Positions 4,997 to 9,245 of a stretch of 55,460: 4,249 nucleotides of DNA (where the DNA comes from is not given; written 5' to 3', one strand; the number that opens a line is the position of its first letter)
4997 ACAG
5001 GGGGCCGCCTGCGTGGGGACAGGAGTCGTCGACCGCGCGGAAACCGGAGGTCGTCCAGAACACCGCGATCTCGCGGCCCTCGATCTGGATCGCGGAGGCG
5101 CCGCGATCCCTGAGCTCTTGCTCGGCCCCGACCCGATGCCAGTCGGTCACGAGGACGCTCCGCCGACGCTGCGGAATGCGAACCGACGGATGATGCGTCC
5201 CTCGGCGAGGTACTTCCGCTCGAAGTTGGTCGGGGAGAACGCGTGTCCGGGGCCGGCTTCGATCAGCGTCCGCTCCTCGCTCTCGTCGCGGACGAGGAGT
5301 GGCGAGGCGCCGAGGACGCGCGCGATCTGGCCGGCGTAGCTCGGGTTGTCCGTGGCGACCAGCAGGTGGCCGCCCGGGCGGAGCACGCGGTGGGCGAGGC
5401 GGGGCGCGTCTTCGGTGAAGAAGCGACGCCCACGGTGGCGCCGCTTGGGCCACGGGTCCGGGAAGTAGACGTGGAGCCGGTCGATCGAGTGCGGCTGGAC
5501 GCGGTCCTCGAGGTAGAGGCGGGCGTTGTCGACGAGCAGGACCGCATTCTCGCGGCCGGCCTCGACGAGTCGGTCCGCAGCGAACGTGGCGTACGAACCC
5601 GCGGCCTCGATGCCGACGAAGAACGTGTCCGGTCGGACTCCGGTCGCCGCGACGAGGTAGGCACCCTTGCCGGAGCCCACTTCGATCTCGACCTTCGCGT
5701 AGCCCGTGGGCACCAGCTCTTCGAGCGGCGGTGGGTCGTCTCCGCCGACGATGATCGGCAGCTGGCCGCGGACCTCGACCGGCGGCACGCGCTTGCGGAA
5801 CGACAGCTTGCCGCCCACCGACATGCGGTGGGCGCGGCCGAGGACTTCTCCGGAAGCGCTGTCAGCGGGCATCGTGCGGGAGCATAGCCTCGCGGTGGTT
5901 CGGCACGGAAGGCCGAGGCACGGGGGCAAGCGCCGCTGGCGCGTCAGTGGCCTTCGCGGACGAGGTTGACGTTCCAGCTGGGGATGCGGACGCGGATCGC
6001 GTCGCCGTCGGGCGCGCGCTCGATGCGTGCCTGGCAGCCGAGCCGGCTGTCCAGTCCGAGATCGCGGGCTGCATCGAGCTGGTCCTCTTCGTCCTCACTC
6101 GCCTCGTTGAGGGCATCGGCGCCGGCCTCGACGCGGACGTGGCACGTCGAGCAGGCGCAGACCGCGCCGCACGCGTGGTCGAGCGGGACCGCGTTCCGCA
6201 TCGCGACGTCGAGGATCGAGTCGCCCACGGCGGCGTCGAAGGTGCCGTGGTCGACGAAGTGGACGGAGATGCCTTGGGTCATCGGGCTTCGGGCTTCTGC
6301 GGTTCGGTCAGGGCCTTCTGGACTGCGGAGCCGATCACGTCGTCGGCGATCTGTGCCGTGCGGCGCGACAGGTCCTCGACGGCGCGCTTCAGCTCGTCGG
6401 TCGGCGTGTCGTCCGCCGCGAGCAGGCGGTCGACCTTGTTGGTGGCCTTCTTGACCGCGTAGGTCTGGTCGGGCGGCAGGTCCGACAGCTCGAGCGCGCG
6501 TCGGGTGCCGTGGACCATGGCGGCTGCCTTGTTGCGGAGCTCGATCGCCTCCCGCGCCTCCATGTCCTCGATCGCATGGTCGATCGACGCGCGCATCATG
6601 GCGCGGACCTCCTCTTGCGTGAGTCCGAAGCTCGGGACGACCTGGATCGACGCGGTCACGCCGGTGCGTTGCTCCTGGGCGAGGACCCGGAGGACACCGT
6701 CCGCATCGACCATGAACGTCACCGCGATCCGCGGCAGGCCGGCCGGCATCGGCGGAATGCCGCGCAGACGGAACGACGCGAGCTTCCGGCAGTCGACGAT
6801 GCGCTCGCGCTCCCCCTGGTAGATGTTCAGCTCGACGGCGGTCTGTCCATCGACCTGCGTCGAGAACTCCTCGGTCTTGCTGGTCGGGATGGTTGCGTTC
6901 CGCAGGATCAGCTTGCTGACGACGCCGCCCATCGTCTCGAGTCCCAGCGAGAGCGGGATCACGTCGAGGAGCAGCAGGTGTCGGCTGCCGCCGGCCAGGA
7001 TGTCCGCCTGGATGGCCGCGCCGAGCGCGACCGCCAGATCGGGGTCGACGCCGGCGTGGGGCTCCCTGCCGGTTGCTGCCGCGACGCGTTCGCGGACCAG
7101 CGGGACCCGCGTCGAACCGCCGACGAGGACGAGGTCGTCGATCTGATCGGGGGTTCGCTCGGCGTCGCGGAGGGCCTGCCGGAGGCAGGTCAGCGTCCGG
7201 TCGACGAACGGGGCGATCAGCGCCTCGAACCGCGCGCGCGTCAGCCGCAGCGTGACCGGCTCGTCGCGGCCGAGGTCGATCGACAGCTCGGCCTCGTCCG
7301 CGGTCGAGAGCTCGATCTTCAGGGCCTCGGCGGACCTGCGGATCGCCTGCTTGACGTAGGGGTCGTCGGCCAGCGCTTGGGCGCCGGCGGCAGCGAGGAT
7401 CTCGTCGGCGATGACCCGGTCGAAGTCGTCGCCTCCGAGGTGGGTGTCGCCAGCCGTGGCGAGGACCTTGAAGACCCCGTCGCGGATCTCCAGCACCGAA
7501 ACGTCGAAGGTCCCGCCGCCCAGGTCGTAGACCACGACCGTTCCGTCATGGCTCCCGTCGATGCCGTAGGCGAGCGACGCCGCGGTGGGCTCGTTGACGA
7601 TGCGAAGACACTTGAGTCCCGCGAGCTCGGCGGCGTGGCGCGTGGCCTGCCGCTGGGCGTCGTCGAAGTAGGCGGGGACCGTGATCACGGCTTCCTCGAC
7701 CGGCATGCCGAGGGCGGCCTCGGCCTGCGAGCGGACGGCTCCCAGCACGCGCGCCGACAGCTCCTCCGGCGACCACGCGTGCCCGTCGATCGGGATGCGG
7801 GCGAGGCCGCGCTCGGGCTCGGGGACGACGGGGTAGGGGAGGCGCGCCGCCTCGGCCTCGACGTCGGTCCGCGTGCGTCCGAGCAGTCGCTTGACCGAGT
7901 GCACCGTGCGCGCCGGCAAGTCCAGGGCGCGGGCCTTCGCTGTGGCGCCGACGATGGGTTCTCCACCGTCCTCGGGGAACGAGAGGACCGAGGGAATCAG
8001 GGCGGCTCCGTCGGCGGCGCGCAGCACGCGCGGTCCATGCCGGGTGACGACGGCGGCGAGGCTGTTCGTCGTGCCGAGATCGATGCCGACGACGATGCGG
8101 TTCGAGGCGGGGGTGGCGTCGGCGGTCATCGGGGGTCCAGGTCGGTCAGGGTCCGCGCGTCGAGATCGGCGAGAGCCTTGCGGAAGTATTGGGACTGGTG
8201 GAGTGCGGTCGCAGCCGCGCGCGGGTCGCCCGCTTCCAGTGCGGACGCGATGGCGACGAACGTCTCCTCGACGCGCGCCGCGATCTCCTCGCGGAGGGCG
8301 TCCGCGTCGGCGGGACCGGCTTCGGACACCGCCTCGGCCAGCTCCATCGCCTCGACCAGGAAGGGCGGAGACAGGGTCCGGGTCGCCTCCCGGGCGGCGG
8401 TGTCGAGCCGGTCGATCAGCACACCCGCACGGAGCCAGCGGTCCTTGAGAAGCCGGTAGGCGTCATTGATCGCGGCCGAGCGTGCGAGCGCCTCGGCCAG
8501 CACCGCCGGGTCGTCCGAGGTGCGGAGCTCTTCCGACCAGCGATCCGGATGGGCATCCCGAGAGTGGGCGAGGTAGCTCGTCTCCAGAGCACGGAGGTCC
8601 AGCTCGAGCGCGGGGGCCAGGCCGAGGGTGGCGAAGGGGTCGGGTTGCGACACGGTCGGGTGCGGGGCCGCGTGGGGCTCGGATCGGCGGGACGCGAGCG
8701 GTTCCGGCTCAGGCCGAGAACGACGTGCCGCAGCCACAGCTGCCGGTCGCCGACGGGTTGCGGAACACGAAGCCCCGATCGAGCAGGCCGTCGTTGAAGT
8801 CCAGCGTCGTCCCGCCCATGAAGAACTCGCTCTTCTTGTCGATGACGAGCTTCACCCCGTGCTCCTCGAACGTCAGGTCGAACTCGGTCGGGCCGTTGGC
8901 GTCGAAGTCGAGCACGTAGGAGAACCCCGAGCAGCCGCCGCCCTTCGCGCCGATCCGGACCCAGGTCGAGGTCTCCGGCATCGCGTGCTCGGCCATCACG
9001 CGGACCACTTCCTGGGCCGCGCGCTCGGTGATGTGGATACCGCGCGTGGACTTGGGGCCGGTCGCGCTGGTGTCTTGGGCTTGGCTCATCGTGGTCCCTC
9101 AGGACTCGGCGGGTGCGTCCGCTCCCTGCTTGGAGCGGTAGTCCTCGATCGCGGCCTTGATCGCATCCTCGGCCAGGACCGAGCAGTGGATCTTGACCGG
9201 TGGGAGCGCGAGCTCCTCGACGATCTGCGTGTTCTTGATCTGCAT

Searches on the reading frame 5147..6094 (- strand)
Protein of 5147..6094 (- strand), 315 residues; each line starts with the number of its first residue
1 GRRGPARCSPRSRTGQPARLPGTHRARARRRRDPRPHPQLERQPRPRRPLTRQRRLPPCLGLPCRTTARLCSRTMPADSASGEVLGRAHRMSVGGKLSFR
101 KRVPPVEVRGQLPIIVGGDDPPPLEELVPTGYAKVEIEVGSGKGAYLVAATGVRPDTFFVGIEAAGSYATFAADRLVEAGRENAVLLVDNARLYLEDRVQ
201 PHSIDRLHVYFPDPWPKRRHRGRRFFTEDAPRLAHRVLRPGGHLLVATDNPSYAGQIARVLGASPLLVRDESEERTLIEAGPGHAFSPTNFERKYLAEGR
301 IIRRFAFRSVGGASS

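Call 8: search_protein_families(library=pfam, max_evalue=0.001, proteins=[window:5147-6094:-])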
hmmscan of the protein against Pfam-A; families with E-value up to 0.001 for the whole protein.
window:5147-6094:- (315 aa): 2 families
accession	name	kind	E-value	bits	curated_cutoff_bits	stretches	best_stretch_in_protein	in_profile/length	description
PF02390.23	Methyltransf_4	-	6.1e-30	104.4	24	1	134-301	3-169/173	Putative methyltransferase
PF24675.1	NpmA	-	1.9e-05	24.5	60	1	130-212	21-105/214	16S rRNA (adenine(1408)-N(1))-methyltransferase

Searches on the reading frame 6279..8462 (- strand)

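Call 8: search_protein_families(library=pfam, max_evalue=0.001, proteins=[window:6279-8462:-])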
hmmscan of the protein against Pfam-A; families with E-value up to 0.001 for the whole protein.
window:6279-8462:- (727 aa): 3 families
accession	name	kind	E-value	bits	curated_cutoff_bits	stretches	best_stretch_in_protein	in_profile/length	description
PF00012.26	HSP70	-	1.6e-183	611.6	20.6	1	124-707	1-595/599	Hsp70 protein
PF06723.19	MreB_Mbl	-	6.7e-13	48.6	27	1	242-485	80-318/327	MreB/Mbl protein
PF02782.22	FGGY_C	-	0.00054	20.2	27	0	427-486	135-194/198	FGGY family of carbohydrate kinases, C-terminal domain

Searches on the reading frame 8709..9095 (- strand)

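Call 54: search_protein_families(library=pfam, max_evalue=0.001, proteins=[window:8709-9095:-])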
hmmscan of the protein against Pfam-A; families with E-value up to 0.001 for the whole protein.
window:8709-9095:- (128 aa): 1 family
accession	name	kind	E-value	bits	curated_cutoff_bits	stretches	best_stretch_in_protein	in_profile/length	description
PF01521.26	Fe-S_biosyn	-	7.6e-17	62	26.3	1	20-123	3-109/110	Iron-sulphur cluster biosynthesis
